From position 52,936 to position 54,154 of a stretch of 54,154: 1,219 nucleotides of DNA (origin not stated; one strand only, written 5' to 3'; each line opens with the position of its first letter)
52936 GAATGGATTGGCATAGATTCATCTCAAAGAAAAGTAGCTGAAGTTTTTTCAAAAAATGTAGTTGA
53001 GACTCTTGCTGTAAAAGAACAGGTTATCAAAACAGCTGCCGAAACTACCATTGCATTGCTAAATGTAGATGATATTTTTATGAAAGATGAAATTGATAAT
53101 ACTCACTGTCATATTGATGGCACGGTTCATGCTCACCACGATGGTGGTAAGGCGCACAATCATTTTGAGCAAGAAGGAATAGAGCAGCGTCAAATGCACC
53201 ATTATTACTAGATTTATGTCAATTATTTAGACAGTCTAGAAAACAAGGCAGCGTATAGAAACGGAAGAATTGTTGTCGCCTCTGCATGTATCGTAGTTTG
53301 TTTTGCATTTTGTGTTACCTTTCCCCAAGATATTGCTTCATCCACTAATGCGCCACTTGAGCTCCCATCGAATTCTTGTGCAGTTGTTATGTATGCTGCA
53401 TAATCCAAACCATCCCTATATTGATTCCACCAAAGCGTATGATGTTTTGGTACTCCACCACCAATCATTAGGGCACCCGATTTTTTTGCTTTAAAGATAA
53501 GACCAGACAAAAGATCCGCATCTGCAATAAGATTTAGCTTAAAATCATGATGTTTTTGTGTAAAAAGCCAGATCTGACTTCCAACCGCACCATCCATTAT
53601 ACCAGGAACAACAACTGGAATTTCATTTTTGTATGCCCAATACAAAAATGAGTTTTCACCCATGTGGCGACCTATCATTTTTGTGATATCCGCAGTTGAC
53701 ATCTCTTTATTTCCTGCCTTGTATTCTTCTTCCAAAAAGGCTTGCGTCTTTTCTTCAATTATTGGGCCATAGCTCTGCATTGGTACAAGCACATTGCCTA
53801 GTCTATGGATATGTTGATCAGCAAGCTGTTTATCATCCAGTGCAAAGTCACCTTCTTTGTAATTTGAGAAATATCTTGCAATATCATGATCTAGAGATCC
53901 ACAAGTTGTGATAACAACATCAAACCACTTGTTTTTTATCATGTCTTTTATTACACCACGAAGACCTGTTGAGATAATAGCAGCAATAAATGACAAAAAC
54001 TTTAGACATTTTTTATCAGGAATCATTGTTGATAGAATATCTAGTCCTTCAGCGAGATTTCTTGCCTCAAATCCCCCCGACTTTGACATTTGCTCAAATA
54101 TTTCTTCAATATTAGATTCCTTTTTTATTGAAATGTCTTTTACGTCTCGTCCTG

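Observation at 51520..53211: Thermosome paralogue lacking both catalytic aspartates and carrying a His/Cys-rich metal-binding-like tail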

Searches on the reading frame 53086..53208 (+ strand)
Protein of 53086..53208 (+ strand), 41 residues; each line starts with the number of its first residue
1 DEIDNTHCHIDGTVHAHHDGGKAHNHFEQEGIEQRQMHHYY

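Call 20: find_homologous_proteins(query=A1, max_evalue=10)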
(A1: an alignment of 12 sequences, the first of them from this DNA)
Query A1 (12 sequences) (41 aa, profile of the alignment): 34 proteins with E <= 10 among 315 candidates.
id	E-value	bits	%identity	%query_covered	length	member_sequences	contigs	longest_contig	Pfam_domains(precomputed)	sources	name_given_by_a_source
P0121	8.3e-21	91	58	98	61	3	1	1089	-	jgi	jgi:hypothetical protein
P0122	1.1e-20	91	57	90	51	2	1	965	-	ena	-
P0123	1.5e-19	87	61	88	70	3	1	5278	-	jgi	jgi:hypothetical protein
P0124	2.2e-19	87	58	88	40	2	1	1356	-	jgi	jgi:hypothetical protein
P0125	5.1e-19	85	93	100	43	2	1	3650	-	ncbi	-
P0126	5.6e-19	85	93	100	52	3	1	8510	-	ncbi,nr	ncbi:MAG: hypothetical protein YK1312THETA_680012 [Marine Group I thaumarchaeote]|nr:MAG: hypothetic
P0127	6.9e-19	85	93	100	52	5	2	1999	-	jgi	-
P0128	5.0e-18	82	60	85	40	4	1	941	-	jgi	jgi:archaeal chaperonin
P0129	1.1e-17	81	100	100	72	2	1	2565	-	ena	-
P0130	1.1e-17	81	63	85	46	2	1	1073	-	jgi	jgi:archaeal chaperonin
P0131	4.2e-17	79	57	85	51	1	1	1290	-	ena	-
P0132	7.9e-16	75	83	100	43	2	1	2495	-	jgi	jgi:hypothetical protein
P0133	1.0e-15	75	61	90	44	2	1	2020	-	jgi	jgi:hypothetical protein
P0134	1.4e-15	74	85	95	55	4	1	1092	-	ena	-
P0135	2.2e-15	74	51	98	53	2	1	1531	-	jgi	jgi:archaeal chaperonin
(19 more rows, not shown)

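Call 21: find_related_loci(query=A1, collection=genome_contigs, flank=4000)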
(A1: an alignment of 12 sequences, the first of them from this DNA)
Query A1 (41 aa) in genome_contigs; peptide patterns used: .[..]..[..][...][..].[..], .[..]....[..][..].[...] (x = any residue, [..] = any of these).
600 stretches matched a pattern (row limit reached: there are more); 95 encode a relative of the query (tblastn E <= 1e-3); the best 80 are kept; 80 distinct loci.
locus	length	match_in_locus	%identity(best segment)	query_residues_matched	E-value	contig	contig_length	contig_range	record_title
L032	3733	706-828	100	1-41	3e-25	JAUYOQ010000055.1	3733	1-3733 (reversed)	MAG: Nitrosopumilaceae archaeon isolate C4_maxbin.083 C4_k141_278648, whole genome shotgun sequence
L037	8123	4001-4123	98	1-41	3e-25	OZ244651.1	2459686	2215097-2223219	MAG: Nitrosopumilus sp. isolate 512536c4-dc7c-46e5-b490-a406bae5c013 genome assembly, chromosome: 1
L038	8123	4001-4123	98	1-41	4e-25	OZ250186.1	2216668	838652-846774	MAG: Nitrosopumilus sp. isolate a3ddeb48-77e6-4bb2-90ff-bc8c5eed5e1a genome assembly, chromosome: 1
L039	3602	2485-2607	98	1-41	5e-25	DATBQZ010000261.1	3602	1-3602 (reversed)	MAG TPA_asm: Candidatus Nitrosotenuis sp. isolate SMAG_U4116 k141_839794, whole genome shotgun sequence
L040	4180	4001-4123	98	1-41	6e-25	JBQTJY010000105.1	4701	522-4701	MAG: Nitrososphaerota archaeon isolate SAW80 c_000000061110, whole genome shotgun sequence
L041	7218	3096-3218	98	1-41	1e-24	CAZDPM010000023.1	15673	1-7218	MAG TPA_asm: uncultured Nitrosopumilaceae archaeon isolate SRP237561_co1_193 genome assembly, contig: NODE_6600_length_1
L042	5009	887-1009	98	1-41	1e-24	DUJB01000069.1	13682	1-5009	MAG TPA_asm: Nitrosopumilaceae archaeon isolate UBA8516 contig_11564, whole genome shotgun sequence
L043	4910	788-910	95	1-41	2e-24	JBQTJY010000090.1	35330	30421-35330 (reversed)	MAG: Nitrososphaerota archaeon isolate SAW80 c_000000024625, whole genome shotgun sequence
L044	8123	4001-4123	98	1-41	1e-24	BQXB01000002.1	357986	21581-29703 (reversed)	Nitrosarchaeum sp. LAS73 DNA, sequence2, whole genome shotgun sequence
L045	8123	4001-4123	95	1-41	1e-24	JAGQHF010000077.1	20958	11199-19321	MAG: Nitrosarchaeum sp. isolate HKST03 k127_547297, whole genome shotgun sequence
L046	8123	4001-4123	95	1-41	5e-24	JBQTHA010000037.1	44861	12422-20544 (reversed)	MAG: Nitrosopumilaceae archaeon isolate SAW220 c_000000143840, whole genome shotgun sequence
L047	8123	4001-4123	93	1-41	6e-24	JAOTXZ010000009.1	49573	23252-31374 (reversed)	MAG: Nitrosopumilus sp. isolate 21_Jan_SF_Bin31 21_Jan_SF_Bin31_scaffold_307_c1, whole genome shotgun sequence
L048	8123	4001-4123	93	1-41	6e-24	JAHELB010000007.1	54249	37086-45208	MAG: Nitrosopumilaceae archaeon isolate Ww602 NODE_987_length_54249_cov_9.416734, whole genome shotgun sequence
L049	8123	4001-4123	93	1-41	9e-24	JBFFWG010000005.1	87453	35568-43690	MAG: Nitrosopumilaceae archaeon isolate Mix_mud24.2022.10.26 k141_635601_length_87453_cov_12.9734, whole genome shotgun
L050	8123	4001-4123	93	1-41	1e-23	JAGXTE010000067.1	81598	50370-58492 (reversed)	MAG: Nitrosarchaeum sp. isolate CROMO_BS_83_3_0 c_000001130586, whole genome shotgun sequence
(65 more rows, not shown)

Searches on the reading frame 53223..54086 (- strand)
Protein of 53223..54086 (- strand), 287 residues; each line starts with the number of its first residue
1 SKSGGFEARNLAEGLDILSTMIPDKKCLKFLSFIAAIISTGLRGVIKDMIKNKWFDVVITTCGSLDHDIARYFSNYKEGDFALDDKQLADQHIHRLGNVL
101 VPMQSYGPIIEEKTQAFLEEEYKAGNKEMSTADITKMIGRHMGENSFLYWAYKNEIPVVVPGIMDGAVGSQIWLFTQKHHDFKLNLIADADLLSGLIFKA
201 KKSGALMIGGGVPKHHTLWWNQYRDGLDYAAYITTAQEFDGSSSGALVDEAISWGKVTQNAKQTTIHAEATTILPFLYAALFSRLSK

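Call 12: search_protein_families(library=pfam, proteins=[window:53223-54086:-])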
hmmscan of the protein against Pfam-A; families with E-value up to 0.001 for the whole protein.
window:53223-54086:- (287 aa): 1 family
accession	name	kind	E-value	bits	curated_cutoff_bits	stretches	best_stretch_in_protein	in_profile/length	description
PF01916.23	DS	-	9.7e-100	334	27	1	4-280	9-287/288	Deoxyhypusine synthase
